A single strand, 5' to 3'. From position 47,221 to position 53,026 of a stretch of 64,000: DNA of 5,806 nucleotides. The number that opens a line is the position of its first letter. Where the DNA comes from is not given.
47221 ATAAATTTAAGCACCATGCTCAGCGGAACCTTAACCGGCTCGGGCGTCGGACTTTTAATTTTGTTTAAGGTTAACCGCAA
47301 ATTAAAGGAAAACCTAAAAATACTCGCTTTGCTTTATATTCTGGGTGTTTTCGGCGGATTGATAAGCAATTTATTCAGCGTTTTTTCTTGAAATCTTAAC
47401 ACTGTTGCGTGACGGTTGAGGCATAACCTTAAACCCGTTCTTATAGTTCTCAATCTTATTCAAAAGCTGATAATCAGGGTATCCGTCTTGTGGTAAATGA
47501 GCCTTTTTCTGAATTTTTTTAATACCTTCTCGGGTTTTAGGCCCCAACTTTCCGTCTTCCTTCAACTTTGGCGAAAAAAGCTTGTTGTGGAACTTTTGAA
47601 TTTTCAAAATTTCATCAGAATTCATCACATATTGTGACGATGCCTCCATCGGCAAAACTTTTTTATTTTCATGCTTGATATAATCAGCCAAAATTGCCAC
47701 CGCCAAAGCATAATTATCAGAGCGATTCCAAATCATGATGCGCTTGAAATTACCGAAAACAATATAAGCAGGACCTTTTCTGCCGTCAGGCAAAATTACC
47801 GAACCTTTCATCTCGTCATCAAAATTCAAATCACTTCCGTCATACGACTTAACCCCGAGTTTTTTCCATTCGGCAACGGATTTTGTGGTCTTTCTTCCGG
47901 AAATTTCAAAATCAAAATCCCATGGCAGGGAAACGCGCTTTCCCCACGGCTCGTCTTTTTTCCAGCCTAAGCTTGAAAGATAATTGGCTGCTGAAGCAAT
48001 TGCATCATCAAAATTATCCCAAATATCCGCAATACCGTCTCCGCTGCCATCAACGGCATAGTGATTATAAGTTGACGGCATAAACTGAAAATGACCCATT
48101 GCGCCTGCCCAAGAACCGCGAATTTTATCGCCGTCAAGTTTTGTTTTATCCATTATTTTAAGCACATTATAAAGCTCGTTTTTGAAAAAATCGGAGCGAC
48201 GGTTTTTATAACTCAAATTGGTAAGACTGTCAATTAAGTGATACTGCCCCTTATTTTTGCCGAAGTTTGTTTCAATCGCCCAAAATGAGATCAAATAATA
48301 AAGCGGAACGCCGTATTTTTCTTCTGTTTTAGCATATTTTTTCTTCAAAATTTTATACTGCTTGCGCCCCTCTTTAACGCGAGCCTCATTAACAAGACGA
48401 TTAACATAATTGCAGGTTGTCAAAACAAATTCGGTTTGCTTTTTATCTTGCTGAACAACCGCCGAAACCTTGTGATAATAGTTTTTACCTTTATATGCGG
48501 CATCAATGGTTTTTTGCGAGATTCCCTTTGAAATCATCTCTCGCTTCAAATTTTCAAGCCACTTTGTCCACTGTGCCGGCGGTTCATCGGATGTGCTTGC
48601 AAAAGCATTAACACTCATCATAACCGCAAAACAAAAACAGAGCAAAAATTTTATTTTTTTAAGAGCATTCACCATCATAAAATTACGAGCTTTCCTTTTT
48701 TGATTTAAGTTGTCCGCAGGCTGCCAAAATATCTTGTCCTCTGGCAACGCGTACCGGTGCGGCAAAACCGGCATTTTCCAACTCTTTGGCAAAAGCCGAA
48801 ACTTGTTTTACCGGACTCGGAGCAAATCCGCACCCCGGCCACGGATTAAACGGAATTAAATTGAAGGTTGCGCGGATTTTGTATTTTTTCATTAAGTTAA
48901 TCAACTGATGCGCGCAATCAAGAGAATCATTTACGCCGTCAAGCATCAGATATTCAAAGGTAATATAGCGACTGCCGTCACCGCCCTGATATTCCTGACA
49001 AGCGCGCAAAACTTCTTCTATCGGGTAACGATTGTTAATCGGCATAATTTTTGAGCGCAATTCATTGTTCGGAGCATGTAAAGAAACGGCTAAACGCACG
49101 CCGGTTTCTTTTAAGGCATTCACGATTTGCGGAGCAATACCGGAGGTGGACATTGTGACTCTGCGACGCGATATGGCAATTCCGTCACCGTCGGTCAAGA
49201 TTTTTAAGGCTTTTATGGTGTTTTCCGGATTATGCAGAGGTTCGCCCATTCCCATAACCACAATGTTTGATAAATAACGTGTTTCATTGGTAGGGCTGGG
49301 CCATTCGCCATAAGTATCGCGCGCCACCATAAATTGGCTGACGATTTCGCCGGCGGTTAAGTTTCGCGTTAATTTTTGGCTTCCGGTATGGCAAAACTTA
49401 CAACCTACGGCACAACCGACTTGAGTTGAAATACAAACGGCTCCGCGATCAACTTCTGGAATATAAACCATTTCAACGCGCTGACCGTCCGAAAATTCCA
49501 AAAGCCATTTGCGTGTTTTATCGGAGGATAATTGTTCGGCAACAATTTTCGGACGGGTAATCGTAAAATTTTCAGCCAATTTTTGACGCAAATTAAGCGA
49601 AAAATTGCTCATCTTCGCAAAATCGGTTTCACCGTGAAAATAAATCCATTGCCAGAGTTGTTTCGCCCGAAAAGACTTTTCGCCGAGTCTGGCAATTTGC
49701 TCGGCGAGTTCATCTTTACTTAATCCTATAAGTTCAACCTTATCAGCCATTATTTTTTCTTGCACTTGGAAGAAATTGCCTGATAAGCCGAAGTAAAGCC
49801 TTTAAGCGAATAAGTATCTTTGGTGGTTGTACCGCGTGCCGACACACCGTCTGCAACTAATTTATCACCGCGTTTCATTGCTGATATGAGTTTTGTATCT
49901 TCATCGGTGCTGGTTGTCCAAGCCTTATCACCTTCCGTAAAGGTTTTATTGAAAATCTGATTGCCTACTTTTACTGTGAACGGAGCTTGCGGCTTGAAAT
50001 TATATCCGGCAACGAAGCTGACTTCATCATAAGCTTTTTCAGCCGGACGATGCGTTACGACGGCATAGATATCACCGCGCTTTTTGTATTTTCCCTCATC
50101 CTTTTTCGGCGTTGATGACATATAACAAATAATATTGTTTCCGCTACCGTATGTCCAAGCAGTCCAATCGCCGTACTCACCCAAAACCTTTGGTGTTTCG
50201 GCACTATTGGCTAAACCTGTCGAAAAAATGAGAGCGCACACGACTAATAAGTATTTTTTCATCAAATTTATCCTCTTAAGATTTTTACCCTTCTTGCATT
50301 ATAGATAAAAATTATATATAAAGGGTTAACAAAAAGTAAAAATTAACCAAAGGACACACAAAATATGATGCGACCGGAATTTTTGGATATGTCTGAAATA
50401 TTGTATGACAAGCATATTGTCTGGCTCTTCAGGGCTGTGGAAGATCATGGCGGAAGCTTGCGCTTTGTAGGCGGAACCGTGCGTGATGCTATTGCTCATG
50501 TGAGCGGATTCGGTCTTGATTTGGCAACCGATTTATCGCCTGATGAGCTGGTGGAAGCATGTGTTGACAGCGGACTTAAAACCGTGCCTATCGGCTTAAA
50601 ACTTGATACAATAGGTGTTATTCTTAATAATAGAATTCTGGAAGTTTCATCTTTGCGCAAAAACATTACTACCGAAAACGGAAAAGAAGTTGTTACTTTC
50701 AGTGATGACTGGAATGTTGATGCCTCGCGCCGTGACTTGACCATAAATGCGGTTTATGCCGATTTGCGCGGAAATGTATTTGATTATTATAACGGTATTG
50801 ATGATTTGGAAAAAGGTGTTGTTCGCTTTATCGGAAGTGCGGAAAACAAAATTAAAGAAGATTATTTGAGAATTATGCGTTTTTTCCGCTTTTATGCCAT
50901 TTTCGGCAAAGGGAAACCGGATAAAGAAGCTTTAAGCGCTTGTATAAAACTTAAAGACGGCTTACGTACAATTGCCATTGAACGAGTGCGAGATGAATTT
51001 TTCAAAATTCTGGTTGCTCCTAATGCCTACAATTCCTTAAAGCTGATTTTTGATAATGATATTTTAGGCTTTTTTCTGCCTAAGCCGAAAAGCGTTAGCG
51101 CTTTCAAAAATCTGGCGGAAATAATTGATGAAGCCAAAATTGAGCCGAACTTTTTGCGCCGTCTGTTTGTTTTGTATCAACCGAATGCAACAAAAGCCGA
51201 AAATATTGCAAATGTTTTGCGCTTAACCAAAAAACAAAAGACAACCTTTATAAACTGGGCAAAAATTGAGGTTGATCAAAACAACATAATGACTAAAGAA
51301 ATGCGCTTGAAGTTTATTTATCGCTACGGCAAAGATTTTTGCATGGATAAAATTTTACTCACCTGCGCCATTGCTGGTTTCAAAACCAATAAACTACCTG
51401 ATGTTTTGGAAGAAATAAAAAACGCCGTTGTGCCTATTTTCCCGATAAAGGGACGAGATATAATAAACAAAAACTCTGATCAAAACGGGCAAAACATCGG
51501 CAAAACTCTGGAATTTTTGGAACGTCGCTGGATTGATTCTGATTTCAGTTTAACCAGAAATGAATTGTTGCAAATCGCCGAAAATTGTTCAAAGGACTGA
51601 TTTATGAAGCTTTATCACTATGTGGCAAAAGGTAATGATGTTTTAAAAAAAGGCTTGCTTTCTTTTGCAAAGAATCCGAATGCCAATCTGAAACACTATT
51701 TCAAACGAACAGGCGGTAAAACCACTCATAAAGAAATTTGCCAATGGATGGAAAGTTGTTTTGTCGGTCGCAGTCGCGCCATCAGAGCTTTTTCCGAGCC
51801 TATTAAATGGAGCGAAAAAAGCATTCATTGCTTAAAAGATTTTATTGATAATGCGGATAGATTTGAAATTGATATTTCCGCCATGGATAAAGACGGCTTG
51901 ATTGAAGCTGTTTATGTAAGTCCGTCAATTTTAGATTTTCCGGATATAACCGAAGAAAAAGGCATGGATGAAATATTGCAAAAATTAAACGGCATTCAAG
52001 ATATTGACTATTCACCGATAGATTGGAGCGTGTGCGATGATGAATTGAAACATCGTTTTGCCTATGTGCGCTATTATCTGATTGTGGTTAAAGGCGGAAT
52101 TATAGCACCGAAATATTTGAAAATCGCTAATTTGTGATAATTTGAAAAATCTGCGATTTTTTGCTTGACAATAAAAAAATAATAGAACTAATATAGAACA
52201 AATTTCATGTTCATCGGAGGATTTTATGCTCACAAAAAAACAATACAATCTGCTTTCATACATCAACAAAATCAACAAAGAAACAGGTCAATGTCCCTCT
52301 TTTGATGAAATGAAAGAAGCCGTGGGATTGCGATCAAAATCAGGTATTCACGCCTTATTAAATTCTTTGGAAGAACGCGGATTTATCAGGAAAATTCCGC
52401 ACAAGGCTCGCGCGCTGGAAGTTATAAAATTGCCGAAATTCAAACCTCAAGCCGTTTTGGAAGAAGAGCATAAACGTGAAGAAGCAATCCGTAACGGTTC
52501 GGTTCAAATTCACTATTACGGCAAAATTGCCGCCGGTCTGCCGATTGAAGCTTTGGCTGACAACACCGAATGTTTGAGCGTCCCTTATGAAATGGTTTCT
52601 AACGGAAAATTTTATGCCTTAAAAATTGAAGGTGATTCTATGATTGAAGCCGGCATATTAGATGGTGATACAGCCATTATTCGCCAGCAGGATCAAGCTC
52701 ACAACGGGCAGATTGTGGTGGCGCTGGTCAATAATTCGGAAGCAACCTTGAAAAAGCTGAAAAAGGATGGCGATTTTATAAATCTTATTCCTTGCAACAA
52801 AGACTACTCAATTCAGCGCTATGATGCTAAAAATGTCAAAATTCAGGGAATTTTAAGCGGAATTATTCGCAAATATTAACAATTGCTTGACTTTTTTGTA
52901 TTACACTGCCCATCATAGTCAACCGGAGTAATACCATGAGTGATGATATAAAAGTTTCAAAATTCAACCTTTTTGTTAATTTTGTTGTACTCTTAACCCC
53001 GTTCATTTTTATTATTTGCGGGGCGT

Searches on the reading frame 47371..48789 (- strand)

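Call 38: search_protein_families(library=pfam, proteins=[window:47371-48789:-], max_evalue=0.00001)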
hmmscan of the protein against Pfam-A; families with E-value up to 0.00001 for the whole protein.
window:47371-48789:- (472 aa): 2 families
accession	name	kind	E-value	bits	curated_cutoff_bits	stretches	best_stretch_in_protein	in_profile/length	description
PF13406.11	SLT_2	-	4.2e-98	328.6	24.3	1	75-369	3-292/292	Transglycosylase SLT domain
PF01471.23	PG_binding_1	-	1.2e-07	32.3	23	1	394-445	5-56/57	Putative peptidoglycan binding domain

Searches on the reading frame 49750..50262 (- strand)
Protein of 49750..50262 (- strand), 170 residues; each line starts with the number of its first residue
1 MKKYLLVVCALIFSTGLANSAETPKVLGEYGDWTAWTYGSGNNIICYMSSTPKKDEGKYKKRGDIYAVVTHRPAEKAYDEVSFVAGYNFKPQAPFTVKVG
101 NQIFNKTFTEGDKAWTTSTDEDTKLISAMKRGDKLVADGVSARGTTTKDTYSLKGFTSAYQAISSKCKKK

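Call 38: search_protein_families(library=pfam, proteins=[window:49750-50262:-], max_evalue=0.00001)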
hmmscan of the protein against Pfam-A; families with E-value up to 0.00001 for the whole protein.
window:49750-50262:- (170 aa): 1 family
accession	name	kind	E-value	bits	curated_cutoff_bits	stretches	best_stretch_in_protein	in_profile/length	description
PF06776.18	IalB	-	1.8e-15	57.6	22.1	1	40-163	8-130/131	Invasion associated locus B (IalB) protein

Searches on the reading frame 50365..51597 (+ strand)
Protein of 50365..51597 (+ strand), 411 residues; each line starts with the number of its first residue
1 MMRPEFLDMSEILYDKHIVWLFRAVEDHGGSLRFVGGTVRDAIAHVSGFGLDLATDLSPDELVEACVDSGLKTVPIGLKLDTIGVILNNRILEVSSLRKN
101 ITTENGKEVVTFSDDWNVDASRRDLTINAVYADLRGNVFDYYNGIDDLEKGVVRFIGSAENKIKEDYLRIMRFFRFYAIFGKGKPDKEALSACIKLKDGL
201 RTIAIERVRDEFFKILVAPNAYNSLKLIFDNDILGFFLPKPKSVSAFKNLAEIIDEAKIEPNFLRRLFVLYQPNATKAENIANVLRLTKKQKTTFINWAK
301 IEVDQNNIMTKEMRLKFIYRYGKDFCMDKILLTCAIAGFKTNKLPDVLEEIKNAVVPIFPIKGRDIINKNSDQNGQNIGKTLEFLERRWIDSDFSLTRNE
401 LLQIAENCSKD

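Call 38: search_protein_families(library=pfam, proteins=[window:50365-51597:+], max_evalue=0.00001)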
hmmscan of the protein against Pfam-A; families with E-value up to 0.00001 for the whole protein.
window:50365-51597:+ (411 aa): 2 families
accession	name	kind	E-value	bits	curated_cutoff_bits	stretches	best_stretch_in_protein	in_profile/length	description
PF01743.26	PolyA_pol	-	1e-22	81.3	23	1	32-154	1-126/126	Poly A polymerase head domain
PF12627.12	PolyA_pol_RNAbd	-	1.5e-09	38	22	1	186-240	5-59/64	Probable RNA and SrmB- binding site of polymerase A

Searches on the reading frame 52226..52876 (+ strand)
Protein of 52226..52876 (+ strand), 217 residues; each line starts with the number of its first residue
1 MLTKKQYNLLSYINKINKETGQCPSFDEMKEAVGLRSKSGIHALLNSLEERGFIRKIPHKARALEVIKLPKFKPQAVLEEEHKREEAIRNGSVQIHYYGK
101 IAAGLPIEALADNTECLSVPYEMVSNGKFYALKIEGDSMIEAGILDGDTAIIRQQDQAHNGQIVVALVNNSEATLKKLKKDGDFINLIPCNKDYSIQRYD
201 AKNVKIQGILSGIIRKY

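Call 38: search_protein_families(library=pfam, proteins=[window:52226-52876:+], max_evalue=0.00001)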
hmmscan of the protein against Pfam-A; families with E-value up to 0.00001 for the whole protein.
window:52226-52876:+ (217 aa): 2 families
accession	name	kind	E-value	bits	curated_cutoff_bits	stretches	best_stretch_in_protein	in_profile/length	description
PF00717.28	Peptidase_S24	-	1.5e-30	105.7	23.3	1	97-209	2-114/116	Peptidase S24-like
PF01726.22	LexA_DNA_bind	-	4.4e-14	52.4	23.7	1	2-63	4-65/65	LexA DNA binding domain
